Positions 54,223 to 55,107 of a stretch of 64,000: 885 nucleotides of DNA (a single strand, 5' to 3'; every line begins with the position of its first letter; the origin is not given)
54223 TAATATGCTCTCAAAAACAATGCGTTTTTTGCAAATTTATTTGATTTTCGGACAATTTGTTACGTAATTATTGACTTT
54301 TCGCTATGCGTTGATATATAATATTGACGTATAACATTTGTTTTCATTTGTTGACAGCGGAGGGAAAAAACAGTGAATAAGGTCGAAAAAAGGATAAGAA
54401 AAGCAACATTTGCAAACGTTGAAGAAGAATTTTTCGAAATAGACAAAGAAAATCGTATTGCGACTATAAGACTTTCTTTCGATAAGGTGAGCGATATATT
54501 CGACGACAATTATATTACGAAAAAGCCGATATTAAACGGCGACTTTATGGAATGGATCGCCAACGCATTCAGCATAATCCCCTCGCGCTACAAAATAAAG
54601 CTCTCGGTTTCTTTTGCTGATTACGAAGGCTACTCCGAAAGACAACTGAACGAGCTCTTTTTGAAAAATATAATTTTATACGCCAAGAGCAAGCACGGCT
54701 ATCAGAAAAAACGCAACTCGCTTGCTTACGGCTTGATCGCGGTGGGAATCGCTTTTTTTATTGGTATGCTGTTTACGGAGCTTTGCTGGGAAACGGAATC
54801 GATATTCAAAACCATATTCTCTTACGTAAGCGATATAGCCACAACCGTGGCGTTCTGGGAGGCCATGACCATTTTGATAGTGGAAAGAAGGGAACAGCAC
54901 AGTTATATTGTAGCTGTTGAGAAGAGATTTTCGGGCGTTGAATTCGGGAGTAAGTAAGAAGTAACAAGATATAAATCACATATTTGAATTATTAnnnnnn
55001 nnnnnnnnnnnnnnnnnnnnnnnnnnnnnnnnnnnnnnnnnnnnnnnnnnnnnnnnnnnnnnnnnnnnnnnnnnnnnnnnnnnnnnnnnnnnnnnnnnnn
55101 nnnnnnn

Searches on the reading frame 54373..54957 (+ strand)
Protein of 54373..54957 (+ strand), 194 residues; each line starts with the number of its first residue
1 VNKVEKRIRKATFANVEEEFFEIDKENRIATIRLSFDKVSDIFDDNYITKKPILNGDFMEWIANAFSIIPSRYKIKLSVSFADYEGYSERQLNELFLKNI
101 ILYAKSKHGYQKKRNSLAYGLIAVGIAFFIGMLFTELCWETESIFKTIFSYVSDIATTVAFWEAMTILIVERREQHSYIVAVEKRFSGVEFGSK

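Call 3: search_protein_families(library=pfam, proteins=[window:54373-54954:+], max_evalue=0.01)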
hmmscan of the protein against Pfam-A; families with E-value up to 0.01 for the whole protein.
window:54373-54954:+ (194 aa): 0 families

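Call 4: search_protein_families(library=ncbifam, proteins=[window:54373-54954:+], max_evalue=0.01)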
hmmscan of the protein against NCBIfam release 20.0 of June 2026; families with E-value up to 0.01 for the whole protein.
window:54373-54954:+ (194 aa): 0 families

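Call 11: find_encoding_contigs(protein=window:54373-54957:+, flank=6000, max_places=10)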
Protein window:54373-54957:+ (194 aa): no gene with exactly this product is on record in the collection.

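Call 18: find_encoding_contigs(protein=window:54373-54954:+, flank=5000, max_places=10)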
Protein seq(194 aa) (194 aa): no gene with exactly this product is on record in the collection.

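Call 56: search_protein_families(library=padloc, proteins=[window:54376-54954:+], max_evalue=0.001)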
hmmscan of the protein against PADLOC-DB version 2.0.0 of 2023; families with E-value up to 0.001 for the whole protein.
window:54376-54954:+ (193 aa): 0 families
